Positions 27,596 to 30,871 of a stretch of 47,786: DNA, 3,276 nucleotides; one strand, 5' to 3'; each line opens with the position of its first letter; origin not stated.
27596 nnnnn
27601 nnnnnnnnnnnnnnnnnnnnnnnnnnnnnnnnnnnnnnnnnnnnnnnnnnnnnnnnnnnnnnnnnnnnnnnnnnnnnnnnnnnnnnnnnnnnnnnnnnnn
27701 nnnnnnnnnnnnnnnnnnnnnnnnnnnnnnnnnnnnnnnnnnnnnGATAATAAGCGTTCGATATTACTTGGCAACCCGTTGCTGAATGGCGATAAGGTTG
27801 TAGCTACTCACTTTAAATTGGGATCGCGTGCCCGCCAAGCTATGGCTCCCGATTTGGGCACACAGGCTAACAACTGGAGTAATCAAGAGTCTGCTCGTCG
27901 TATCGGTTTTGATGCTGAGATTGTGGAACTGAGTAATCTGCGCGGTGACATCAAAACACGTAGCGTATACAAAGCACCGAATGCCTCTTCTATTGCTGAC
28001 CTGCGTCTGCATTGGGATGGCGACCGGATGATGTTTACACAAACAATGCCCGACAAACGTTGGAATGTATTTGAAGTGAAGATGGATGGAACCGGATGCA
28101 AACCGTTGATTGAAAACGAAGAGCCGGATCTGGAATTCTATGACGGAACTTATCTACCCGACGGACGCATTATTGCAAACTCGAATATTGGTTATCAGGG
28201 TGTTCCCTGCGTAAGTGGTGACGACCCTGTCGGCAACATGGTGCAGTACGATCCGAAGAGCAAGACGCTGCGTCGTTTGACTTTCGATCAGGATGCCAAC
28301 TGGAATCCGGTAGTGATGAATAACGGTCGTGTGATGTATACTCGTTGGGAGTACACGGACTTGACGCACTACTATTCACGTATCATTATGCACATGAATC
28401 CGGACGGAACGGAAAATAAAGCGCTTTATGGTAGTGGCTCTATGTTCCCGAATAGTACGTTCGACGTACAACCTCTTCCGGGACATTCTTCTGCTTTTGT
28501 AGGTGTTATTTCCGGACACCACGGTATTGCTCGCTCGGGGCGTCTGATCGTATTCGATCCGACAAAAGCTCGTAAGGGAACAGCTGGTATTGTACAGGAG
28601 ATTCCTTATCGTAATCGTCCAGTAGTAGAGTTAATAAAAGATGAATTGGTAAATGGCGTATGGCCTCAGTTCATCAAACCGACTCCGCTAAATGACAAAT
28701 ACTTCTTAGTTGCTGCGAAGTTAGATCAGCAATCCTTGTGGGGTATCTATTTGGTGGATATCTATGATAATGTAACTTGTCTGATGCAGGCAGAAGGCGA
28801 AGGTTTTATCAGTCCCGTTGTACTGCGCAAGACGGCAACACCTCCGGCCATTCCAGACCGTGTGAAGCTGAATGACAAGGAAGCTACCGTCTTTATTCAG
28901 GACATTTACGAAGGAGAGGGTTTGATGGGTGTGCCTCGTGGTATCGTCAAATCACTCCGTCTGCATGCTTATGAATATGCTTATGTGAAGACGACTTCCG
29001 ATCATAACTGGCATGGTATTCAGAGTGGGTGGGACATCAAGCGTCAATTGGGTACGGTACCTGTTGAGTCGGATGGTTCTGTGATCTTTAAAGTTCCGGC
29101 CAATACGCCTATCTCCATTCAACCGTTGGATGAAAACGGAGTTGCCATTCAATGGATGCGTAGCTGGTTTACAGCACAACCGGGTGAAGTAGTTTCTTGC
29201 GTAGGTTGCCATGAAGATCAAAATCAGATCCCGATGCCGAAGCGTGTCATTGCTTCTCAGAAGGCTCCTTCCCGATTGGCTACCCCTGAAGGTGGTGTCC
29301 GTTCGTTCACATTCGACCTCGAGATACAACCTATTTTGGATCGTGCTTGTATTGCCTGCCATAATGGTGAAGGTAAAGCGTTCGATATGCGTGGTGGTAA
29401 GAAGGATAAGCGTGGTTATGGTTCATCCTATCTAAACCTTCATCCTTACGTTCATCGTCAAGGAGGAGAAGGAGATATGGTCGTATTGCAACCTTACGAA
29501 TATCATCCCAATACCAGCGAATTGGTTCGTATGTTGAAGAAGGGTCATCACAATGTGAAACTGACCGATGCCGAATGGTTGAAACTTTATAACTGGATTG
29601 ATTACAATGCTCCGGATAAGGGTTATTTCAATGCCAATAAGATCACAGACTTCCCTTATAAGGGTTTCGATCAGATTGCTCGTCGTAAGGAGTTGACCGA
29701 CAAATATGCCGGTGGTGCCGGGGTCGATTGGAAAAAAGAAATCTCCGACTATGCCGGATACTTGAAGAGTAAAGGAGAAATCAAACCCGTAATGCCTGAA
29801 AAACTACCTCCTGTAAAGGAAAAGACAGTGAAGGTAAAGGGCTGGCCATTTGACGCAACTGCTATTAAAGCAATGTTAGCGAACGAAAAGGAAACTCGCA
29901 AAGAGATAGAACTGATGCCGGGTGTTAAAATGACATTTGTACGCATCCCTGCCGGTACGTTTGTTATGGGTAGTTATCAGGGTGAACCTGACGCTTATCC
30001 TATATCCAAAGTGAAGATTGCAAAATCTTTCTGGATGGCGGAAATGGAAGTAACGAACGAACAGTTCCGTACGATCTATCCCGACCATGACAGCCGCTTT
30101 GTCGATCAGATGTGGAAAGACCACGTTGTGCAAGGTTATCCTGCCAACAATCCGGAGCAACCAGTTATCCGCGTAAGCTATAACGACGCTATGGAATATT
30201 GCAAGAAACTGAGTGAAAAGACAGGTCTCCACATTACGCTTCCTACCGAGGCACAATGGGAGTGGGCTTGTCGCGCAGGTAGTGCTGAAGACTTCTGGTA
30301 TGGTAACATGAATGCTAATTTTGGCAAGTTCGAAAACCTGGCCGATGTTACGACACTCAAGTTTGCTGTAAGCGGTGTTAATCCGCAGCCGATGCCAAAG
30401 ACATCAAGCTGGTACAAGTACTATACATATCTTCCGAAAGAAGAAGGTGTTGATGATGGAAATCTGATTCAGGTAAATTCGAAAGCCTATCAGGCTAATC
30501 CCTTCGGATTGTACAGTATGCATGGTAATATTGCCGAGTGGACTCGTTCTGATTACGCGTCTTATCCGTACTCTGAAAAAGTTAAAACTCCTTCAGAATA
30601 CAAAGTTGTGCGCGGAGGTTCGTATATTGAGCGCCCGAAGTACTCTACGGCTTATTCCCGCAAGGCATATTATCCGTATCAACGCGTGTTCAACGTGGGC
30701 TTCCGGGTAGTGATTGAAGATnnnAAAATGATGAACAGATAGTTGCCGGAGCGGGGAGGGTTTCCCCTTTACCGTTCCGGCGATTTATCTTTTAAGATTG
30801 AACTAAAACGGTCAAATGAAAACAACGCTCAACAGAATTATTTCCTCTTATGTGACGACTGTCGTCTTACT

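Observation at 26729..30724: Giant secreted protein with an unprecedented-looking domain string: NPCBM + propeller + two CXXCH + a Cys-less FGE-fold domain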

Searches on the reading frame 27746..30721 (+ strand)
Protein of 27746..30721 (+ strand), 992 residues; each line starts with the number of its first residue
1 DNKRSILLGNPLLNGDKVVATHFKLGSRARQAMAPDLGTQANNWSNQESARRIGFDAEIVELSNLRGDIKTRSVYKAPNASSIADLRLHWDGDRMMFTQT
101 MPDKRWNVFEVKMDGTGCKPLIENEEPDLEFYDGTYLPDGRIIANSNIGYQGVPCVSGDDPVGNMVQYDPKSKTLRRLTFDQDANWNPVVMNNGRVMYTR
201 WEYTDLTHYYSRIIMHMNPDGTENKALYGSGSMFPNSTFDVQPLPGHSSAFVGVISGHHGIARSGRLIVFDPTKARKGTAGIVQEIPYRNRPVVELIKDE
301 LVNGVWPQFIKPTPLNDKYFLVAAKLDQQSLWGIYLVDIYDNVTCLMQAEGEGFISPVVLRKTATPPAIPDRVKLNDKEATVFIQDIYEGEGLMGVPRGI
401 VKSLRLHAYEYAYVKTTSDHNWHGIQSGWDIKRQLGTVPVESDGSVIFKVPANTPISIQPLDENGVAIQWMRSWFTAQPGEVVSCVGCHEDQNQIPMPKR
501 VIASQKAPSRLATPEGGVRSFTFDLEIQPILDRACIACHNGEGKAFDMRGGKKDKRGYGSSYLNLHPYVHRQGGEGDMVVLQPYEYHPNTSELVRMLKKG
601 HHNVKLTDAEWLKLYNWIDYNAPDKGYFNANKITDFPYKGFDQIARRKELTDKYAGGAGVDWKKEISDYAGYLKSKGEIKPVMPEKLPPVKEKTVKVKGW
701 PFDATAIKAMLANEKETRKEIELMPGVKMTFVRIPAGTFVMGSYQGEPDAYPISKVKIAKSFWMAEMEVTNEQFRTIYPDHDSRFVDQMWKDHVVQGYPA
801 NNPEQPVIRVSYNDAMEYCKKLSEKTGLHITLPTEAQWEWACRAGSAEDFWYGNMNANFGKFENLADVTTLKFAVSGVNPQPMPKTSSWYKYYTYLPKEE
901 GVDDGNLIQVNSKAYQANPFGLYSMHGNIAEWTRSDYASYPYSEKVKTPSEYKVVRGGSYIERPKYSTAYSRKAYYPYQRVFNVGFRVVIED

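Call 68: predict_structure(alignment_id=A3)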
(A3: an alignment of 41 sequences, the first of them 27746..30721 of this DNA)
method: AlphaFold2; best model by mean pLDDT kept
length: 992 residues; sequences in the alignment: 41
mean_pLDDT: 91.5   pTM: 0.89
mean pLDDT of the five models: 91.5, 88.9, 88.7, 88.0, 86.2
residues with pLDDT >= 90: 740; 70-90: 230; 50-70: 21; < 50: 1
segments of 3 or more residues with pLDDT < 50: none
pLDDT, mean of each block of 10 residues (from residue 1): 59 76 96 94 91 93 88 92 94 96 94 95 93 96 95 88 95 94 89 96 77 92 92 87 94 91 94 91 91 85 93 94 96 95 93 96 95 93 94 92 95 85 87 95 96 94 93 89 90 77 95 94 96 93 87 87 93 78 88 93 92 94 88 74 89 80 91 95 89 90 93 92 95 97 91 94 98 96 89 86 96 97 97 98 96 95 96 89 92 93 95 95 96 95 85 95 95 95 96 89
secondary structure, 60 per line:
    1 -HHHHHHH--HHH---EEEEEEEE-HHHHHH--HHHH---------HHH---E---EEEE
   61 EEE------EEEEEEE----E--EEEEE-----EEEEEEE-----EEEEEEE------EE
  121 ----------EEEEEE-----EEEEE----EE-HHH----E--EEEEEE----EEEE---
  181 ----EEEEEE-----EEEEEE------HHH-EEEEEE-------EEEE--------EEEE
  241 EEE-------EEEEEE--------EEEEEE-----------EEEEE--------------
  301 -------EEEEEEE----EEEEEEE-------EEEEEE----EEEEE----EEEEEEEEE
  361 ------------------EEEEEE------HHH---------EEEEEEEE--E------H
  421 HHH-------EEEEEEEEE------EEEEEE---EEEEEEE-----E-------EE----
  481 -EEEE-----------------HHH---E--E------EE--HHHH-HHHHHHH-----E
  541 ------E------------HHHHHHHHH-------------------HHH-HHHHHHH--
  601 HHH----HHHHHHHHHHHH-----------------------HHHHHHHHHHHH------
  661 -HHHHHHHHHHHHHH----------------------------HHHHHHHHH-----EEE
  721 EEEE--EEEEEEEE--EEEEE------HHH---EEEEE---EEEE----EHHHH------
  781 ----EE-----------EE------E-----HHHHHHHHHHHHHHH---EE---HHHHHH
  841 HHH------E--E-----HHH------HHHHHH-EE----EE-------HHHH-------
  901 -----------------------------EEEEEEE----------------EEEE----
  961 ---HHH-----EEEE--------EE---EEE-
elements in order (helices of 4 or more, strands of 3 or more residues): H2-8 E17-24 H26-31 H34-37 E57-63 E70-76 E84-88 E94-100 E106-112 E131-136 E142-146 E164-169 E174-177 E185-190 E196-201 E212-217 E225-228 E237-243 E251-256 E265-270 E282-286 E308-314 E319-325 E333-338 E343-347 E352-360 E379-384 E403-410 H420-423 E431-439 E446-451 E455-461 E482-485 H523-526 H528-534 H560-568 H592-598 H608-619 H643-654 H662-675 H704-712 E718-724 E727-734 E737-741 E754-758 E762-765 H771-774 H812-826 H835-843 H868-873 H890-893 E930-936 E953-956 E972-975 E989-991
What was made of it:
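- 27794..28825 (+): TolB/HzsA-like beta-propeller (aa about 356-699). It carries the family-invariant residues C494, R539, W540, Y542, D559 and G560, and the GHHG motif at 596-599. Model with about 23 strands (call 68).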

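Call 70: fold_search(model_id=the predicted structure, library=pdb)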
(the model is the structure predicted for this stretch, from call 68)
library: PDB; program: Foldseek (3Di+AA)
matches with E <= 10: 807; with E <= 0.001: 337
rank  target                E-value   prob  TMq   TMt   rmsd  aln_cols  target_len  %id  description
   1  5c2v_A                3.2e-25  1.00  0.48  0.61   5.5       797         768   15  Kuenenia stuttgartiensis Hydrazine Synthase (released 2015-10-14)
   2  5c2v_D                1.4e-23  1.00  0.47  0.60   7.2       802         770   15  Kuenenia stuttgartiensis Hydrazine Synthase (released 2015-10-14)
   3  5hha_A                1.8e-15  1.00  0.22  0.77   5.4       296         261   24  Structure of PvdO from Pseudomonas aeruginosa (released 2017-01-18)
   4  5hha_B                1.8e-15  1.00  0.22  0.74   5.3       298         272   24  Structure of PvdO from Pseudomonas aeruginosa (released 2017-01-18)
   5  1y1h_X                1.0e-14  1.00  0.20  0.67   5.6       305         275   26  human formylglycine generating enzyme, oxidised Cys refined as hydroperoxide (released 2005-05-31)
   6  2afy_X                2.0e-14  1.00  0.20  0.68   5.6       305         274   24  Formylglycine generating enzyme C341S mutant (released 2005-12-13)
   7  2aft_X                2.5e-14  1.00  0.20  0.67   5.9       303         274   24  Formylglycine generating enzyme C336S mutant (released 2005-12-13)
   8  1y1e                  3.8e-14  1.00  0.20  0.67   5.7       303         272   25  human formylglycine generating enzyme (released 2005-05-31)
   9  8aru_A                4.0e-14  1.00  0.20  0.66   5.5       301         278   25  Crystal Structure of human formylglycine generating enzyme (released 2023-08-23)
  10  5ssx_A                4.5e-14  1.00  0.20  0.68   5.3       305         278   24  Crystal Structure human formylglycine generating enzyme E130D mutant (released 2023-08-23)
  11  2q17_E                4.5e-14  1.00  0.20  0.63   5.9       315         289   23  Formylglycine Generating Enzyme from Streptomyces coelicolor (released 2008-04-01)
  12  2aii_X                5.0e-14  1.00  0.20  0.68   5.5       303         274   25  wild-type Formylglycine generating enzyme reacted with iodoacetamide (released 2005-12-13)
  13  2q17_D                5.5e-14  1.00  0.20  0.63   5.8       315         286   23  Formylglycine Generating Enzyme from Streptomyces coelicolor (released 2008-04-01)
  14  6muj_E                6.1e-14  1.00  0.20  0.62   6.2       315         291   23  Formylglycine generating enzyme bound to copper (released 2019-02-27)
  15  2q17_B                6.8e-14  1.00  0.20  0.63   5.9       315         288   23  Formylglycine Generating Enzyme from Streptomyces coelicolor (released 2008-04-01)
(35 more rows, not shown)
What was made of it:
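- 27794..28825 (+): Foldseek hits to 5C2V_A and TolB (call 70).
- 29933..30712 (+): FGE/PvdO-fold domain (aa 1069-1328) in which Glu1301 and Ser1306 take the place of the catalytic Cys pair. Foldseek PvdO TMt 0.77 and human FGE about 0.67 (call 70).
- On Hydrazine synthase alpha subunit (true HzsA): Foldseek 5C2V_A: E 3.2e-25, 797 columns, TMt 0.61 (call 70).
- On Formylglycine-generating enzyme (FGE/SUMF1): Foldseek gives about 1e-14 to human and bacterial FGE (call 70).
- Closest known: PvdO. Same: They share the FGE fold: TMt 0.77 to PvdO and about 0.67 to FGE (call 70).
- Checked: The model of aa 340-1331 does have a propeller at about 356-699, and it matches TolB structures (TMt about 0.52) and HzsA (calls 68, 70).
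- Best PDB structural match of a pLDDT 91.5 model is 5C2V_A: E 3.2e-25, 797 aligned columns, TMt 0.61 (calls 68, 70).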
